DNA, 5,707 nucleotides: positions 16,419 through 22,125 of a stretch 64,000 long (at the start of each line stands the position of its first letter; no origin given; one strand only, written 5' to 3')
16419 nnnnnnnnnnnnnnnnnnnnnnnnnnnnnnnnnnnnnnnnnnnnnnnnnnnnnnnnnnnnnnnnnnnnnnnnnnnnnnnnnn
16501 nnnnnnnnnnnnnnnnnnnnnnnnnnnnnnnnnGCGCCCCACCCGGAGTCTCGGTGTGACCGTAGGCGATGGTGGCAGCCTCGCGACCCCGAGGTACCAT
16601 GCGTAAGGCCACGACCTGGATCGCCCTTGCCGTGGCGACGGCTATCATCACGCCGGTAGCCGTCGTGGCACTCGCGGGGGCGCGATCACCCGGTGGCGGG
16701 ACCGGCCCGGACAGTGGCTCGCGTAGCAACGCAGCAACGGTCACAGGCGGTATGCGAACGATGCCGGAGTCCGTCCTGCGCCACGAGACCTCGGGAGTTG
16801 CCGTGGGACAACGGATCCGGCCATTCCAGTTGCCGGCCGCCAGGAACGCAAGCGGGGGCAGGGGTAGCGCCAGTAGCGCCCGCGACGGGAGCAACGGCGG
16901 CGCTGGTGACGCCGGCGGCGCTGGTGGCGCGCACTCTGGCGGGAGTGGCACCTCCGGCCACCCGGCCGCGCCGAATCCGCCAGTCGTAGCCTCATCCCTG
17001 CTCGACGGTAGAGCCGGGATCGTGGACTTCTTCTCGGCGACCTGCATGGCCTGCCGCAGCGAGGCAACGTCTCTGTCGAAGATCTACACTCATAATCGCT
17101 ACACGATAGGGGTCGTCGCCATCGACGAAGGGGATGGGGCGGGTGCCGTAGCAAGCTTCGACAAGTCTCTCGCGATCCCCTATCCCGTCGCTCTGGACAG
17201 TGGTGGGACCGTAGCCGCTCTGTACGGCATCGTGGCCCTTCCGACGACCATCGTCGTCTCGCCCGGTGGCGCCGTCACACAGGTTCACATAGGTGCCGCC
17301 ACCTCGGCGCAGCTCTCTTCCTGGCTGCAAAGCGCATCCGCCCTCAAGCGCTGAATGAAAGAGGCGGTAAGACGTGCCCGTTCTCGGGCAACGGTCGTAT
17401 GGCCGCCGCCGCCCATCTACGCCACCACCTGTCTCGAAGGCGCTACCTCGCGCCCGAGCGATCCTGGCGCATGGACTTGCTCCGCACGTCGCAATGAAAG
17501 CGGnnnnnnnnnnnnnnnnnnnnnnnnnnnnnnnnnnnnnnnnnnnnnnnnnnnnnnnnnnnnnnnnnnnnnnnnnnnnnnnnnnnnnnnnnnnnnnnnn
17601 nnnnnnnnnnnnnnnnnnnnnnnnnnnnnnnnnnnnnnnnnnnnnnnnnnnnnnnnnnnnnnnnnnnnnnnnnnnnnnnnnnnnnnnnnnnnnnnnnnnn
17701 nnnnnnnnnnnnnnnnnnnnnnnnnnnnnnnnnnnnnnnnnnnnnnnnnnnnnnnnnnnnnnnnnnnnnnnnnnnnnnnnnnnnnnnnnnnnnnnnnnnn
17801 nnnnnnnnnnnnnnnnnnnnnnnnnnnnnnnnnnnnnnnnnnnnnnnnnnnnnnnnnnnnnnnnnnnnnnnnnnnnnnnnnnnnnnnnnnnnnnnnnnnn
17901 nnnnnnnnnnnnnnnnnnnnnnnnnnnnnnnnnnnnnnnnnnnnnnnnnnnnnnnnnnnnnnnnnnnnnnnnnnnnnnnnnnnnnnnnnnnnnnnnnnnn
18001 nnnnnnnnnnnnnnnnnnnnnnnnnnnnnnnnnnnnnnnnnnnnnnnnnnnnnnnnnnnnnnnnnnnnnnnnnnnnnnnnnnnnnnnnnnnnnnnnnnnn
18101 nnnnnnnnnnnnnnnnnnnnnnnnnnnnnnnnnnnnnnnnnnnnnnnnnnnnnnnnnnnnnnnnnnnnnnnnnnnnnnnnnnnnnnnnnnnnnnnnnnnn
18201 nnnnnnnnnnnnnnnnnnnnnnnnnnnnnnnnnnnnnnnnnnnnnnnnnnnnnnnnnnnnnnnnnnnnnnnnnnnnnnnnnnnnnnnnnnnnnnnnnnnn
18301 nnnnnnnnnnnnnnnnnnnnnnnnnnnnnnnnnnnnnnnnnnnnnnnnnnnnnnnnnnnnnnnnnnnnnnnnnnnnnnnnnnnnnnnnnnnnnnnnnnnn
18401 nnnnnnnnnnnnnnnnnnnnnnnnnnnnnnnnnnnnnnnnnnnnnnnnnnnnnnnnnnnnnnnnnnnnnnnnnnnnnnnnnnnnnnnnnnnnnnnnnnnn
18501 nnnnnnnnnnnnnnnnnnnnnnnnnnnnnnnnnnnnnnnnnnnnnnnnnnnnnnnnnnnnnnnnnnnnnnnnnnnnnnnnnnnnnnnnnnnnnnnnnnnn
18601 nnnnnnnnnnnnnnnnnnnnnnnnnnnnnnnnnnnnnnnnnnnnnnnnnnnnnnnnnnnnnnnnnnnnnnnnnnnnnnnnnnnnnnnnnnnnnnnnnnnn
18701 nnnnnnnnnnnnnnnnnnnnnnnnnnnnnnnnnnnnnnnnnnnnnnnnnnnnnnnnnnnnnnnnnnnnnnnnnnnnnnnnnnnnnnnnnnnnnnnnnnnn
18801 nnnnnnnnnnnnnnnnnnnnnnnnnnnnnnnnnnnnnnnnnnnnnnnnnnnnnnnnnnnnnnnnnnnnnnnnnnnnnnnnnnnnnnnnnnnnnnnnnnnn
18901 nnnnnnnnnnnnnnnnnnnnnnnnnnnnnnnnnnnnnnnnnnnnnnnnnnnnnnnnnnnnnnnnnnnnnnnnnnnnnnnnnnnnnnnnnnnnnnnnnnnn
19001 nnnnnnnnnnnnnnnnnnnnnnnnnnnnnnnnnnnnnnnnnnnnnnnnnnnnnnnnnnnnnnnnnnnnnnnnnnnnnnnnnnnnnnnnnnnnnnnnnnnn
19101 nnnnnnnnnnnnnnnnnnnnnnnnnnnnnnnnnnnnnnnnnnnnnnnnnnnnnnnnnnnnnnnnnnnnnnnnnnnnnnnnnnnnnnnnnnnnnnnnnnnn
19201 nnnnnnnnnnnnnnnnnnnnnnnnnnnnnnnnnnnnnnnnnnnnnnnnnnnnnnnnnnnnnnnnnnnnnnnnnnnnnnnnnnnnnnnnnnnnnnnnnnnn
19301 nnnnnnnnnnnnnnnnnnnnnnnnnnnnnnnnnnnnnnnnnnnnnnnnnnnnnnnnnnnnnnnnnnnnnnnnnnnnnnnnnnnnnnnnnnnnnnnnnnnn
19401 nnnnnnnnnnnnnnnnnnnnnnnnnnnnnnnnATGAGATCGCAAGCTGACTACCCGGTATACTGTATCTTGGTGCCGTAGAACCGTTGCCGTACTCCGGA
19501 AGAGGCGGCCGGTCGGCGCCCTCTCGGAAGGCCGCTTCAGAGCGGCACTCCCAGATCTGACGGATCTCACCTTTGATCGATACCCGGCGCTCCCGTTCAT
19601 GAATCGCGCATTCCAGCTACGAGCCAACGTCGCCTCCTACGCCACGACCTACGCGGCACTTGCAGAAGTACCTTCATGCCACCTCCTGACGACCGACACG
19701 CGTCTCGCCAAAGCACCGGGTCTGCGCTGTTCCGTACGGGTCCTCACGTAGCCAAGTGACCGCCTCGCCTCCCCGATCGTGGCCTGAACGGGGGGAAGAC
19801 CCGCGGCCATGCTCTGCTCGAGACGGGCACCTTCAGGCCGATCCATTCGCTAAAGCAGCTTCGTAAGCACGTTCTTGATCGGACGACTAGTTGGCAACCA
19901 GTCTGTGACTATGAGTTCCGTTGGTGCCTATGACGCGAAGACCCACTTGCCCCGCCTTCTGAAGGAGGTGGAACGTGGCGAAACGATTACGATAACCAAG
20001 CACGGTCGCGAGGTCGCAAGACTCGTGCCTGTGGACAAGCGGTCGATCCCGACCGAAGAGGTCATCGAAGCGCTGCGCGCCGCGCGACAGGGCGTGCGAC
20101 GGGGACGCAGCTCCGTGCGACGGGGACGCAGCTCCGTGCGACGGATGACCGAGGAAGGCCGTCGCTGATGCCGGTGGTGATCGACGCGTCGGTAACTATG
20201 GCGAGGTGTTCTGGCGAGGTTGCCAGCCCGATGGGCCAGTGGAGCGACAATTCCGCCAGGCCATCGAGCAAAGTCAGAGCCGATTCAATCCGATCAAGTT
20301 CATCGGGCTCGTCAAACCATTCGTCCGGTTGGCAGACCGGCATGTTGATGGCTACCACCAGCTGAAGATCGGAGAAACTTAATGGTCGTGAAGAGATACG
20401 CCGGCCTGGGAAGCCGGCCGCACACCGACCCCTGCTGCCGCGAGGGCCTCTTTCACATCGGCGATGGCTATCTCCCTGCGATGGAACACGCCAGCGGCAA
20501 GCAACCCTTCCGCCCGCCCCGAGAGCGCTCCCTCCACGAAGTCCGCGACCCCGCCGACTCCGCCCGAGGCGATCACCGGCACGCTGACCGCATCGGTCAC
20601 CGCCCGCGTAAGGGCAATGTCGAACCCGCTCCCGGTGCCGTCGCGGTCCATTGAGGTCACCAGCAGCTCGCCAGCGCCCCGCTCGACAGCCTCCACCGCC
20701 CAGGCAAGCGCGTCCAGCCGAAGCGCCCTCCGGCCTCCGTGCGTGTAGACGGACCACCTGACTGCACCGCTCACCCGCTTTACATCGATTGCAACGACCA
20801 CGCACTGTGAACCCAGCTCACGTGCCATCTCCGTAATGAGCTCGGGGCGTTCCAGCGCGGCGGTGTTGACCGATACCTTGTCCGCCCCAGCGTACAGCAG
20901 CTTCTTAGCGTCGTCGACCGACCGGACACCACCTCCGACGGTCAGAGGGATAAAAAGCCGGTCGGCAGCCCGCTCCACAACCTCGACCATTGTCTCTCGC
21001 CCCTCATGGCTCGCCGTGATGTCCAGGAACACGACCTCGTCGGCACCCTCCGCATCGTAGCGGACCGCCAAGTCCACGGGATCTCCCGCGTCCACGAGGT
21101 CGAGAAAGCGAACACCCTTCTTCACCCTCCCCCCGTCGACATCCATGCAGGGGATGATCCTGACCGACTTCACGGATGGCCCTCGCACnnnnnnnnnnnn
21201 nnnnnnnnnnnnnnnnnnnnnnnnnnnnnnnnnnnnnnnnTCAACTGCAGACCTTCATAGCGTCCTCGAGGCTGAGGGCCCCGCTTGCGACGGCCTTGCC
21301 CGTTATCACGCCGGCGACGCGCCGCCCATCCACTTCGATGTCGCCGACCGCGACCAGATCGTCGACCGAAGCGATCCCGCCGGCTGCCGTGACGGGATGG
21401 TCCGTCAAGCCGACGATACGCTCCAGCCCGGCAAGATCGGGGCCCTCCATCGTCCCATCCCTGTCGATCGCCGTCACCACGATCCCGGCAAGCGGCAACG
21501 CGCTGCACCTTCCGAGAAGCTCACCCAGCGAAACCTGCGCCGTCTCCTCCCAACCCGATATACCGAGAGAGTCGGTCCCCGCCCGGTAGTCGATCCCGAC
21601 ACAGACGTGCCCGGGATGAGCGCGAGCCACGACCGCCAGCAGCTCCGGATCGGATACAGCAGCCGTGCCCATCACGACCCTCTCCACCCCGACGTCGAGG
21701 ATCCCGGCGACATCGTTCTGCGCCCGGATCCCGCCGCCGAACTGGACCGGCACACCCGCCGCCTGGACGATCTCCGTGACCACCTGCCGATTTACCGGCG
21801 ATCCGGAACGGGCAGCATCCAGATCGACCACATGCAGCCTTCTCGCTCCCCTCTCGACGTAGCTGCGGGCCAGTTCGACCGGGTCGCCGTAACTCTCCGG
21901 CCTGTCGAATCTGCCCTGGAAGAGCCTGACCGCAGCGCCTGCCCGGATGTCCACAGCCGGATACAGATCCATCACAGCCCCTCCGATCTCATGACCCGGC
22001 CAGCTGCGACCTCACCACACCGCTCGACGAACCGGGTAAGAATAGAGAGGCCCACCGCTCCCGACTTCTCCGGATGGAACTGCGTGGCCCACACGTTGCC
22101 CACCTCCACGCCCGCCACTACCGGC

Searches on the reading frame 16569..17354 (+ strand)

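Call 72: search_protein_families(library=ncbifam, proteins=[window:16569-17354:+], max_evalue=0.0001)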
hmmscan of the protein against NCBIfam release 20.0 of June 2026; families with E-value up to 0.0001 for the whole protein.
window:16569-17354:+ (261 aa): 4 families
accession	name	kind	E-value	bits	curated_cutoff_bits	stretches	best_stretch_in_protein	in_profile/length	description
NF002854.0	PRK03147.1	subfamily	9.4e-17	61.5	170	1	145-255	60-171/176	thiol-disulfide oxidoreductase ResA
NF041202.1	StoA_CxxC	exception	4.7e-14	52.6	210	1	146-254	51-162/163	endospore biogenesis thiol-disulfide oxidoreductase StoA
TIGR00385.1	dsbE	subfamily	1.1e-08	34.9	123.15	1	142-250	58-164/173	DsbE family thiol:disulfide interchange protein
TIGR01068.1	thioredoxin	equivalog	2.3e-08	34.1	96.8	0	207-255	52-99/101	thioredoxin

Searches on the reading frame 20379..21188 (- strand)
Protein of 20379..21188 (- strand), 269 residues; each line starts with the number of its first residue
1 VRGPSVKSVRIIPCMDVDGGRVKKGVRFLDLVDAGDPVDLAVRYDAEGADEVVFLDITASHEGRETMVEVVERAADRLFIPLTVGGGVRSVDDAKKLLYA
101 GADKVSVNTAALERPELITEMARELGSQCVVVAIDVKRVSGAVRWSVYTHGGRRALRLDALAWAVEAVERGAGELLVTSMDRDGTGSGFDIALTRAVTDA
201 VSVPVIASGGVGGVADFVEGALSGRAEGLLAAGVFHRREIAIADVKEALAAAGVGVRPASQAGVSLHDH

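Call 22: search_protein_families(library=pfam, proteins=[window:20379-21188:-], max_evalue=0.001)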
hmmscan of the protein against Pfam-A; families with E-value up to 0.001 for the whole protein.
window:20379-21188:- (269 aa): 4 families
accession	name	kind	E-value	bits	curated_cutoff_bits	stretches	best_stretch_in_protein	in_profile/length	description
PF00977.27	His_biosynth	-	2.4e-77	259.9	23.6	1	10-240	1-227/228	Histidine biosynthesis protein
PF01180.27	DHO_dh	-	9.5e-06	25.4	27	0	66-126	225-288/291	Dihydroorotate dehydrogenase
PF03060.21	NMO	-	7.1e-05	22.8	28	0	167-228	152-218/331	Nitronate monooxygenase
PF01207.24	Dus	-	0.00057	19.5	20.4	0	71-122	176-227/311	Dihydrouridine synthase (Dus)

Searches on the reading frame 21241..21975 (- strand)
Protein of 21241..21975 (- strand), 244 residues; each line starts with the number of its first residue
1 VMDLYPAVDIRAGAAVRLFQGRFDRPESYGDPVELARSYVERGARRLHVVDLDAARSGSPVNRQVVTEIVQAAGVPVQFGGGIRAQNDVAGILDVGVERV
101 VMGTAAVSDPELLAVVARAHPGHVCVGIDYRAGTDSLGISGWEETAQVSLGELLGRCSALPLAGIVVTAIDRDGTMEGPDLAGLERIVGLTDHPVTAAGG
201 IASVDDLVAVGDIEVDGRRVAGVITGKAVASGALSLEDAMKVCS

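Call 22: search_protein_families(library=pfam, proteins=[window:21241-21975:-], max_evalue=0.001)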
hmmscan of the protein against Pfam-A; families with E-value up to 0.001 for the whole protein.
window:21241-21975:- (244 aa): 2 families
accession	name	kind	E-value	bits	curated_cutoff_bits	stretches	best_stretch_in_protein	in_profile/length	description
PF00977.27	His_biosynth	-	3.3e-63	213.6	23.6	1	4-233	2-226/228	Histidine biosynthesis protein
PF01207.24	Dus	-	0.0006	19.5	20.4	1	54-119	164-230/311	Dihydrouridine synthase (Dus)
